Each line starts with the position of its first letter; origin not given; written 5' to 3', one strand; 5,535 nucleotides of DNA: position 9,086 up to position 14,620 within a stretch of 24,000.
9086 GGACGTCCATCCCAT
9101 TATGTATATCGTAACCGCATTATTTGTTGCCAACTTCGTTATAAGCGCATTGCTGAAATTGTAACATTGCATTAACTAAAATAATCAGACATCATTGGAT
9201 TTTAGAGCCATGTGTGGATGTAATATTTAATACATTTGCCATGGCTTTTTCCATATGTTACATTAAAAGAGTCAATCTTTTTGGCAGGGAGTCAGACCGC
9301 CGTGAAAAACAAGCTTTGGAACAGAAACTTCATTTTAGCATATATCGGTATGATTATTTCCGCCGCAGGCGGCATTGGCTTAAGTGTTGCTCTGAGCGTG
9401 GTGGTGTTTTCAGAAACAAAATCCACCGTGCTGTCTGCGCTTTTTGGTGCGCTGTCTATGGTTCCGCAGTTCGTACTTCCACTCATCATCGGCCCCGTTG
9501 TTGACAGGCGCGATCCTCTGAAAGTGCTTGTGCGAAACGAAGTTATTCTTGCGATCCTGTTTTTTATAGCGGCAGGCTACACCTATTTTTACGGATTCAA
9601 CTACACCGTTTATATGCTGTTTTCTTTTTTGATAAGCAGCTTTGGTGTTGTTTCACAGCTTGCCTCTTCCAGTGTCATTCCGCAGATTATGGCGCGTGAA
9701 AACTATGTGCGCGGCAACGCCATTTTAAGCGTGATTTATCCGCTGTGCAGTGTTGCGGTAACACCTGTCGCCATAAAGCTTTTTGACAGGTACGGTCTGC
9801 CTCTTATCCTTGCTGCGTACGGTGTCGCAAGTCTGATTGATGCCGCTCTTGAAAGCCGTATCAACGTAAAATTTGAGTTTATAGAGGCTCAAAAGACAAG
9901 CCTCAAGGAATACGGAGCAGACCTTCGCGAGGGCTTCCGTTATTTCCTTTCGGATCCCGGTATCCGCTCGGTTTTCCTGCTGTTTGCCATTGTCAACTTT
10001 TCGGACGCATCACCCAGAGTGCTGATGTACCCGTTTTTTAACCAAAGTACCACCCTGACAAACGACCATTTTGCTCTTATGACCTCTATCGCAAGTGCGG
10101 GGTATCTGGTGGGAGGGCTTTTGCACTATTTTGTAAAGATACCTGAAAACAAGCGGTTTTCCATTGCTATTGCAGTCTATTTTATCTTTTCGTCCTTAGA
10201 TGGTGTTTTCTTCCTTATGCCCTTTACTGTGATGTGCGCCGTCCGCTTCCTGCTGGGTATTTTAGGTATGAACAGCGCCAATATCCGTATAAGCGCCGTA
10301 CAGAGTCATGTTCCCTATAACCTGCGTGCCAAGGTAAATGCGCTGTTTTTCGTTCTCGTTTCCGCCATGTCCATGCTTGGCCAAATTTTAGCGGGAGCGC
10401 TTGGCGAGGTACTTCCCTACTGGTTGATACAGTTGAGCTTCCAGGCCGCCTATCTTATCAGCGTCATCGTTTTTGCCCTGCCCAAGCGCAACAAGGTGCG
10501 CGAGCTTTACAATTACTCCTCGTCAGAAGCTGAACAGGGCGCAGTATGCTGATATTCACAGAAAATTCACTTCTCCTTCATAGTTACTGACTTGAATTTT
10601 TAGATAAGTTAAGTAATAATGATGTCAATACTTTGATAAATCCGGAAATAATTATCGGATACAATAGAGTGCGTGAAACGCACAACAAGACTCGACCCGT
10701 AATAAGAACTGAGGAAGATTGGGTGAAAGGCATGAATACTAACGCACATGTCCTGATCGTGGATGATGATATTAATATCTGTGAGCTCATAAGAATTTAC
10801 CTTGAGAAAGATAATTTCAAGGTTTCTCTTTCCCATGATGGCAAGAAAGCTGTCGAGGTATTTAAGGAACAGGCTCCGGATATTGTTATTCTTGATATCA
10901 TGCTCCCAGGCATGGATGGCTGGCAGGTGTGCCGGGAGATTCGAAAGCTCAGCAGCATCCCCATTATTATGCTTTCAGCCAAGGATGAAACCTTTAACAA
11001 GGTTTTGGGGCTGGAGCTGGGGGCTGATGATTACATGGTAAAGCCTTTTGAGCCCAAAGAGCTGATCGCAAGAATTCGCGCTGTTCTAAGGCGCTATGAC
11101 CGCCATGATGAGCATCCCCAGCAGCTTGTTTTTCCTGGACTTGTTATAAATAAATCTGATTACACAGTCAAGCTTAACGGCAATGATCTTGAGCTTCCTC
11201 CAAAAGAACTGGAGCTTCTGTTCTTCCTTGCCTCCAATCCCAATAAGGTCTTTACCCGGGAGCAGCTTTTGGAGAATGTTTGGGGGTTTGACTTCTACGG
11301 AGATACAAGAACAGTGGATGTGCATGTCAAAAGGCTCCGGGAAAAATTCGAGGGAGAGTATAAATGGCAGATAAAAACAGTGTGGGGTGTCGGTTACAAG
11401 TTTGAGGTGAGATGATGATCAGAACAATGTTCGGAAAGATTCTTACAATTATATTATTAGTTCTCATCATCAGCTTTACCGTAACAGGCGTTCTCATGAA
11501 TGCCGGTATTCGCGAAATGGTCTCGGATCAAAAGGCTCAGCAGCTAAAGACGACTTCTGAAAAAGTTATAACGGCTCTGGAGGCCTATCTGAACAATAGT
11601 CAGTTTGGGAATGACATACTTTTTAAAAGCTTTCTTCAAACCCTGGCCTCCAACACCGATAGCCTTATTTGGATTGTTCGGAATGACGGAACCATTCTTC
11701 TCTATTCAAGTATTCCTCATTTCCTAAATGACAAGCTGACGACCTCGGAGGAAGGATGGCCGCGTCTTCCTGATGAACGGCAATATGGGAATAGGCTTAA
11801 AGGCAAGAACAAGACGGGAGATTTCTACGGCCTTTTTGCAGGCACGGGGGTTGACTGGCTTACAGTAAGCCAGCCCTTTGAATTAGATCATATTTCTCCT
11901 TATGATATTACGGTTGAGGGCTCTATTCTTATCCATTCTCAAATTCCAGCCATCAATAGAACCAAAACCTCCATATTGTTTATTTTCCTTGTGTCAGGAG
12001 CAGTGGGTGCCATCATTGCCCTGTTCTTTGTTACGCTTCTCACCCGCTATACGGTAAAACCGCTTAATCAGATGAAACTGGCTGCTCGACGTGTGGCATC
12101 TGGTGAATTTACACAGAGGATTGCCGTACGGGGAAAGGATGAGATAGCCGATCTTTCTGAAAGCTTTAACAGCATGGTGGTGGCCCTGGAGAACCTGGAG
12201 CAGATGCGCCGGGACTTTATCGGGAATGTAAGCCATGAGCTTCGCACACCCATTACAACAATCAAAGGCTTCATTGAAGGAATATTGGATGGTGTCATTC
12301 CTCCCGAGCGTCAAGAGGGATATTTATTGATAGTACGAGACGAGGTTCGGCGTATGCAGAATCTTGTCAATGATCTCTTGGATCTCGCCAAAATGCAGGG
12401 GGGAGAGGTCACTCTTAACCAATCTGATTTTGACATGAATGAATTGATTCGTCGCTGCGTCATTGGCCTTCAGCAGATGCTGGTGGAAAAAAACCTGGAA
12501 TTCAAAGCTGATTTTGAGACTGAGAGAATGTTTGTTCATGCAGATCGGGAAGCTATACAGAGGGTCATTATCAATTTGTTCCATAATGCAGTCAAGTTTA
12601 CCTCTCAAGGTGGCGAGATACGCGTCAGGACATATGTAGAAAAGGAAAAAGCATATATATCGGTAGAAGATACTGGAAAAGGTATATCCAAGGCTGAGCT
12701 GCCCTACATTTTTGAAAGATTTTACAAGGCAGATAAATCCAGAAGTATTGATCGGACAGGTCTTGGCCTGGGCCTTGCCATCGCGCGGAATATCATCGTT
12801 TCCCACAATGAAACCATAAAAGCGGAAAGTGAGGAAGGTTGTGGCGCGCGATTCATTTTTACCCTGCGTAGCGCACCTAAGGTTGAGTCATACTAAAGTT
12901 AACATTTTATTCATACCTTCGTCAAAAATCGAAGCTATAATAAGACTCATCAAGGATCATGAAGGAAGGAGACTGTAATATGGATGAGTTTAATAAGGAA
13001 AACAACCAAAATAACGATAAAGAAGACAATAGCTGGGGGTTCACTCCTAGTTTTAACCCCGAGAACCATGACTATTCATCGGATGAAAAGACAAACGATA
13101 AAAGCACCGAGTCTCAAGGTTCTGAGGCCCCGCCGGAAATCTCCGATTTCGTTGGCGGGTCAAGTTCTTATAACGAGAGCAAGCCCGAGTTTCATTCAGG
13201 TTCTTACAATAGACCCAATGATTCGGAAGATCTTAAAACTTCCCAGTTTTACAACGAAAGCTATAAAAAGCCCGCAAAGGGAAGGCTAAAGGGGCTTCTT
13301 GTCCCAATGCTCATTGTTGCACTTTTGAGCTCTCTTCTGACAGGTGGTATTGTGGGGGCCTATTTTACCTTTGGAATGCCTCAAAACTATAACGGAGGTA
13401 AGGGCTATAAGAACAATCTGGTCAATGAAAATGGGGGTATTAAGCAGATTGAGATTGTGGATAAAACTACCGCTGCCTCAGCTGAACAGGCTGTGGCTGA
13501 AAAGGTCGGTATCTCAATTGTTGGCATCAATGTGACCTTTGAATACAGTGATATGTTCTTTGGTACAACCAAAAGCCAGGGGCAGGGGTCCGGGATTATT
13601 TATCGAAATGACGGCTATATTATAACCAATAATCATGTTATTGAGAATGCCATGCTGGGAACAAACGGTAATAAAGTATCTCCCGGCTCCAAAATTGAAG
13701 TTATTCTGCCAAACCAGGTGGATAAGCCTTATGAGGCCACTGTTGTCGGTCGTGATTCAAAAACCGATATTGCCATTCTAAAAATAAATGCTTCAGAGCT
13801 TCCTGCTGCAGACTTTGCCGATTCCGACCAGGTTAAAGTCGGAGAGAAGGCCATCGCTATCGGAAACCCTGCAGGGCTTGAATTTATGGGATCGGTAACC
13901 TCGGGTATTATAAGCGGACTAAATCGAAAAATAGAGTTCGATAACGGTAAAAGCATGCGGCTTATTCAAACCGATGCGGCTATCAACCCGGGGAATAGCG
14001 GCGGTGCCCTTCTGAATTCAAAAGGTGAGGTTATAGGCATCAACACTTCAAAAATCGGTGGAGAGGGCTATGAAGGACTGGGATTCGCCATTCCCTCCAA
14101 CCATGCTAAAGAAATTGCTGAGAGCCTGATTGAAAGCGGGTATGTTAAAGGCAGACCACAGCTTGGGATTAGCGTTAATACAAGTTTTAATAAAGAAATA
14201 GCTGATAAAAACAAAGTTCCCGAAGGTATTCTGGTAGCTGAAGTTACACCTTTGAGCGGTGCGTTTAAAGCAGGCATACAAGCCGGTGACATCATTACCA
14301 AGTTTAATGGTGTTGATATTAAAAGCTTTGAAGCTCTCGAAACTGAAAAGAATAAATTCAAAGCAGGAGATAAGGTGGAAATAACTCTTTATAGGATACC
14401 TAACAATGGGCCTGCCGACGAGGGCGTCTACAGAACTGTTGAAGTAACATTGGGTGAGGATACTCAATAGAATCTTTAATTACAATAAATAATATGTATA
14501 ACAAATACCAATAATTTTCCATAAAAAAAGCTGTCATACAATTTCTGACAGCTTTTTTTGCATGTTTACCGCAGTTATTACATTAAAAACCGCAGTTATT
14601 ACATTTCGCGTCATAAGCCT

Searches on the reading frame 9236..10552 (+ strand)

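Call 9: search_protein_families(library=pfam, proteins=[window:9236-10552:+])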
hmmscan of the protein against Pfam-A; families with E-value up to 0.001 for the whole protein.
window:9236-10552:+ (438 aa): 2 families
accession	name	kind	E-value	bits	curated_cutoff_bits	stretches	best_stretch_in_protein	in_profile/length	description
PF07690.21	MFS_1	-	2.6e-13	50.1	33.4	2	36-253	2-218/347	Major Facilitator Superfamily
PF05977.19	MFS_3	-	1.9e-06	27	27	1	30-416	10-393/524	Transmembrane secretion effector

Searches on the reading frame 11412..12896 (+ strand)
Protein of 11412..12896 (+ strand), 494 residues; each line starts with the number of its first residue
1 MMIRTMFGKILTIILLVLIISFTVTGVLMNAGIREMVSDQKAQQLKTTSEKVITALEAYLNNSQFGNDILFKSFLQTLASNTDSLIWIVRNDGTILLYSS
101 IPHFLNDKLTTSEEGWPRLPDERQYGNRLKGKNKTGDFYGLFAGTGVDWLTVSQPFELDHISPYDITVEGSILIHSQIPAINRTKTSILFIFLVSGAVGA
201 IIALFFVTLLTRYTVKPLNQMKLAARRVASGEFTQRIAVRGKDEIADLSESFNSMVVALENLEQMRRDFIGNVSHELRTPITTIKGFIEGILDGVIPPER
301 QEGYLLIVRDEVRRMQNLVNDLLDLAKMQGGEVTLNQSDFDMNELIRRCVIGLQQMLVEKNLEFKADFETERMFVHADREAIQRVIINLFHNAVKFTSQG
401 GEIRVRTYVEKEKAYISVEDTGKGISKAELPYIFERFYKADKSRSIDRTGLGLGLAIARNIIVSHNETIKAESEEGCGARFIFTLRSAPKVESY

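Call 9: search_protein_families(library=pfam, proteins=[window:11412-12896:+])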
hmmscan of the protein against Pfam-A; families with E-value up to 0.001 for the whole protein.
window:11412-12896:+ (494 aa): 4 families
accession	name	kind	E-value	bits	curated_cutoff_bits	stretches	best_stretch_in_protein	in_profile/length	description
PF02518.31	HATPase_c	-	6.2e-27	94.7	26.4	1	378-487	2-109/111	Histidine kinase-, DNA gyrase B-, and HSP90-like ATPase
PF00512.31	HisKA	-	2.2e-20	72.9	26.9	1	265-331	1-66/66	His Kinase A (phospho-acceptor) domain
PF00672.30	HAMP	-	6.6e-17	62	25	1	209-260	1-52/53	HAMP domain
PF13589.12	HATPase_c_3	-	0.00021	21.7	25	1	383-456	4-80/137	Histidine kinase-, DNA gyrase B-, and HSP90-like ATPase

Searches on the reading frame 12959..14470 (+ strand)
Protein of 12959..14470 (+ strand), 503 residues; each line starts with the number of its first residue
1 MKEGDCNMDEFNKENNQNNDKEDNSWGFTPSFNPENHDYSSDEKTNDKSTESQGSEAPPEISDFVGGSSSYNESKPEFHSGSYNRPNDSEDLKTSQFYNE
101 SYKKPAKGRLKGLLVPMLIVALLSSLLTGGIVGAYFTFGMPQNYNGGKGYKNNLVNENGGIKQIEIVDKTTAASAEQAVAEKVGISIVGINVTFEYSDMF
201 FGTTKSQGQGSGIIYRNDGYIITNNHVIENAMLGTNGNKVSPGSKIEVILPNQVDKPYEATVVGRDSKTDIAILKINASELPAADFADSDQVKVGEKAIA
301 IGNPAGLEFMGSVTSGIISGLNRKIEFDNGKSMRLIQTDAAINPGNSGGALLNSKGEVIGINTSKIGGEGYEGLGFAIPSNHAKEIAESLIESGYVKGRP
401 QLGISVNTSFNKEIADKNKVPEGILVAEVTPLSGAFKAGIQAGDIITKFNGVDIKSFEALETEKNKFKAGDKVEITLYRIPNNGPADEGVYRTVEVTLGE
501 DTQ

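Call 9: search_protein_families(library=pfam, proteins=[window:12959-14470:+])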
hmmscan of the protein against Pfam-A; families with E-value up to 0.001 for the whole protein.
window:12959-14470:+ (503 aa): 5 families
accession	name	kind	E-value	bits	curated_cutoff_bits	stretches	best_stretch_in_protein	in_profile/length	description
PF13365.12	Trypsin_2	-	3.5e-34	119.1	27.6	1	210-361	1-144/144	Trypsin-like peptidase domain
PF00089.32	Trypsin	-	9.5e-18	65.3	20.6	1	209-384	26-217/220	Trypsin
PF13180.12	PDZ_2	-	1.1e-11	45.3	27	1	400-496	1-78/80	PDZ domain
PF00595.29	PDZ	-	3.4e-08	34.2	23.2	1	401-476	11-79/81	PDZ domain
PF17820.7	PDZ_6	-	1.3e-05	25.2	27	1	426-458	2-34/54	PDZ domain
